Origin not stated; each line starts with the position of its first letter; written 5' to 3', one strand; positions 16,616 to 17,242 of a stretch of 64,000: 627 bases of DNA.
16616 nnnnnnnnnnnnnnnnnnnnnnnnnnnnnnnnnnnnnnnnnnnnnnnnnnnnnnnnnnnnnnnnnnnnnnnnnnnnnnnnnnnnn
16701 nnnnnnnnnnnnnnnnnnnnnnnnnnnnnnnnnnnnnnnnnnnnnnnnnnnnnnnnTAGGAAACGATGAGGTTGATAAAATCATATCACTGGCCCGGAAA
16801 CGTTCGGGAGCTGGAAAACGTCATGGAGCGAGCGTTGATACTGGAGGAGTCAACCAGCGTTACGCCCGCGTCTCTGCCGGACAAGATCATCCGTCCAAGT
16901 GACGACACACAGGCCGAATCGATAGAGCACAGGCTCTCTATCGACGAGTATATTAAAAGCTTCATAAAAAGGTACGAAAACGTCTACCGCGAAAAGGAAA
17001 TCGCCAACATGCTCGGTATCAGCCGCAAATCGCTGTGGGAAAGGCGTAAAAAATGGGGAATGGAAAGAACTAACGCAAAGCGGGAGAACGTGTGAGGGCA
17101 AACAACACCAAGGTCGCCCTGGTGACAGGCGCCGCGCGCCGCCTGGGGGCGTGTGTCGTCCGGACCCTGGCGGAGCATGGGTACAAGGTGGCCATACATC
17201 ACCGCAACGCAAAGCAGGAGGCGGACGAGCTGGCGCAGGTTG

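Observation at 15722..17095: In-frame TAG inside a conserved sigma-54 response regulator (REC-AAA+ | HTH split)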

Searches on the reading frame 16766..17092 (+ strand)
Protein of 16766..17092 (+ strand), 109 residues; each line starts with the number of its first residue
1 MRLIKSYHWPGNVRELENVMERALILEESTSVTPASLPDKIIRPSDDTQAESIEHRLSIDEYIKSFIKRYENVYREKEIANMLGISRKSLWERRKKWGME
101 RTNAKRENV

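Call 9: list_cluster_members(proteins=[P0002, window:16766-17092:+])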
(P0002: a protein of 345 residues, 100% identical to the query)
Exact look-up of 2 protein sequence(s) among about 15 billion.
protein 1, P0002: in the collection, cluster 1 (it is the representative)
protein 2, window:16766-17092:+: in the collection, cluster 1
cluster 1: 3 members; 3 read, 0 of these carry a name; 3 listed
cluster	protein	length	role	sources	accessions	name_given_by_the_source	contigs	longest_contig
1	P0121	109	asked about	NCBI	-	-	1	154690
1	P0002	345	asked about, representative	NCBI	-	-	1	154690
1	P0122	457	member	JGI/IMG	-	-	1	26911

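Call 11: find_encoding_contigs(protein=P0122, flank=10000, max_places=10)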
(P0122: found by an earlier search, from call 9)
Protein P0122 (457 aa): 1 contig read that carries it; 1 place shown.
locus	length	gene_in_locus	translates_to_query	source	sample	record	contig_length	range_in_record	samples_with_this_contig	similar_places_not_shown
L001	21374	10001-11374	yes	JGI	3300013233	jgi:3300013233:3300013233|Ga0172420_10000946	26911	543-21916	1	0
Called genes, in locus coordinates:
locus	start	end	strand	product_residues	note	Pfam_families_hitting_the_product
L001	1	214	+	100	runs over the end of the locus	PF13441:Gly-zipper_YMGG, PF05433:Rick_17kDa_Anti (weak), PF13436:Gly-zipper_OmpA (weak), PF13488:Gly-zipper_Omp (weak)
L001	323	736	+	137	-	-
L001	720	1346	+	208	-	-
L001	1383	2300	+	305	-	PF13490:zf-HC2 (faint)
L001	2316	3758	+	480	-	PF01435:Peptidase_M48 (faint), PF00515:TPR_1 (faint), PF13431:TPR_17 (faint), PF13414:TPR_11 (weak)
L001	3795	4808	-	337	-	PF03706:LPG_synthase_TM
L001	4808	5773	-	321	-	PF06574:FAD_syn, PF01687:Flavokinase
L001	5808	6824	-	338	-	PF00365:PFK, PF01513:NAD_kinase (weak)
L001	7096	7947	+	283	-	PF09176:Mpt_N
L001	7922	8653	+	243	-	PF02607:B12-binding_2, PF02310:B12-binding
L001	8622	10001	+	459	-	PF08448:PAS_4 (faint), PF00989:PAS (weak), PF00512:HisKA, PF02518:HATPase_c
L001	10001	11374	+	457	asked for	PF00072:Response_reg, PF00158:Sigma54_activat, PF14532:Sigma54_activ_2, PF00004:AAA (weak), PF07728:AAA_5, PF25601:AAA_lid_14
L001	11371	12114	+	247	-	PF00106:adh_short, PF08659:KR (weak), PF23441:SDR (weak), PF13561:adh_short_C2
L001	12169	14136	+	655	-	PF00912:Transgly, PF00905:Transpeptidase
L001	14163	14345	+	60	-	-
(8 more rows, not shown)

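Call 15: find_related_loci(query=P0122, collection=genome_contigs, flank=6000)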
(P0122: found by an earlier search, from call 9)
Query P0122 (457 aa) in genome_contigs; peptide patterns used: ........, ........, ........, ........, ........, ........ (x = any residue, [..] = any of these).
600 stretches matched a pattern (row limit reached: there are more); 598 encode a relative of the query (tblastn E <= 1e-3); the best 80 are kept; 80 distinct loci.
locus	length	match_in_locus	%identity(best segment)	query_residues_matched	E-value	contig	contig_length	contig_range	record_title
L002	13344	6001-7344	50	1-449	6e-143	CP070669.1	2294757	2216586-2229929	MAG: Nitrospirota bacterium isolate bin746 chromosome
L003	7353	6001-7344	46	5-453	1e-129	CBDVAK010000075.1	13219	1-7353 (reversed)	MAG TPA_asm: uncultured Candidatus Competibacteraceae bacterium isolate SRR22302373_binner13_Refined_115 genome assembly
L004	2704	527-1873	45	6-449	3e-128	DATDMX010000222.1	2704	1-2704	MAG TPA_asm: Geobacteraceae bacterium isolate SMAG_U422 k141_2043855, whole genome shotgun sequence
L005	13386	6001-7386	44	5-454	4e-122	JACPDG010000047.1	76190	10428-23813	MAG: Candidatus Rokuibacteriota bacterium isolate NC_groundwater_303_Ag_B-0.1um_71_19 S7_GD2017_3_B1_scaffold_58, whole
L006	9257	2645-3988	45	6-449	6e-121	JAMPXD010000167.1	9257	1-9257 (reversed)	MAG: Geobacteraceae bacterium isolate R2F_R2FSRR_metabat.21 R2F_C4391, whole genome shotgun sequence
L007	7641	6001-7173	48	1-391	5e-118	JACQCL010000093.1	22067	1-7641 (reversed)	MAG: Candidatus Rokuibacteriota bacterium isolate NC_groundwater_967_Pr1_S-0.2um_66_23 Montesol18-Sp2_coassembly_scaffol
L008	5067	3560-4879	44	5-447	2e-118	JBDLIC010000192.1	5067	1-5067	MAG: Nitrospirota bacterium isolate MAG011 MAG011_192, whole genome shotgun sequence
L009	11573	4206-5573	42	6-448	2e-117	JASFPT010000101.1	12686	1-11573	MAG: Desulfobacterales bacterium isolate D0819S02metaG_Bin_228 D0819S02metaG_FD_scaffold_396_c1, whole genome shotgun se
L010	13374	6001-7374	42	6-452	4e-116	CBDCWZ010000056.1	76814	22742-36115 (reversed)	MAG: Kofleriaceae bacterium isolate 90900d0d-9097-4981-b2eb-95014cb5dc38 genome assembly, contig: contig_56, whole genom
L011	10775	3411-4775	42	1-447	9e-116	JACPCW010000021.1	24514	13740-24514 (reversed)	MAG: Candidatus Rokuibacteriota bacterium isolate NC_groundwater_293_Ag_S-0.65um_70_13 S6_GD2017_2_S65_scaffold_3095, wh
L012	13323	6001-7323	43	2-441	2e-115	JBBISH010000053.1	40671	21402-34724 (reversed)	MAG: Myxococcales bacterium isolate STS170223_bin_369 NODE_580_length_40671_cov_2.3751, whole genome shotgun sequence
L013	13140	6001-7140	46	6-385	1e-114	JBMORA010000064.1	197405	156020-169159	MAG: Thermodesulfobacteriota bacterium isolate Betzabe_MAG168 MAG168_64, whole genome shotgun sequence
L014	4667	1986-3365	40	3-449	4e-115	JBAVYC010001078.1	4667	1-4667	MAG: Desulfobacterales bacterium isolate MFD03804_ilm_asm_bin1 k127_25250, whole genome shotgun sequence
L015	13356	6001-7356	43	5-448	2e-114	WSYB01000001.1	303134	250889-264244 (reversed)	MAG: Geobacteraceae bacterium isolate X3_MetaBAT.27 scaffold_60, whole genome shotgun sequence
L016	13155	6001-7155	48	4-387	2e-113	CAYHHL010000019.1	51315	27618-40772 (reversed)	MAG TPA_asm: uncultured Enterobacteriaceae bacterium isolate ERP119702_co1_145 genome assembly, contig: NODE_529_length_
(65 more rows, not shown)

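Call 18: find_encoding_contigs(protein=P0121, flank=2000, max_places=10)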
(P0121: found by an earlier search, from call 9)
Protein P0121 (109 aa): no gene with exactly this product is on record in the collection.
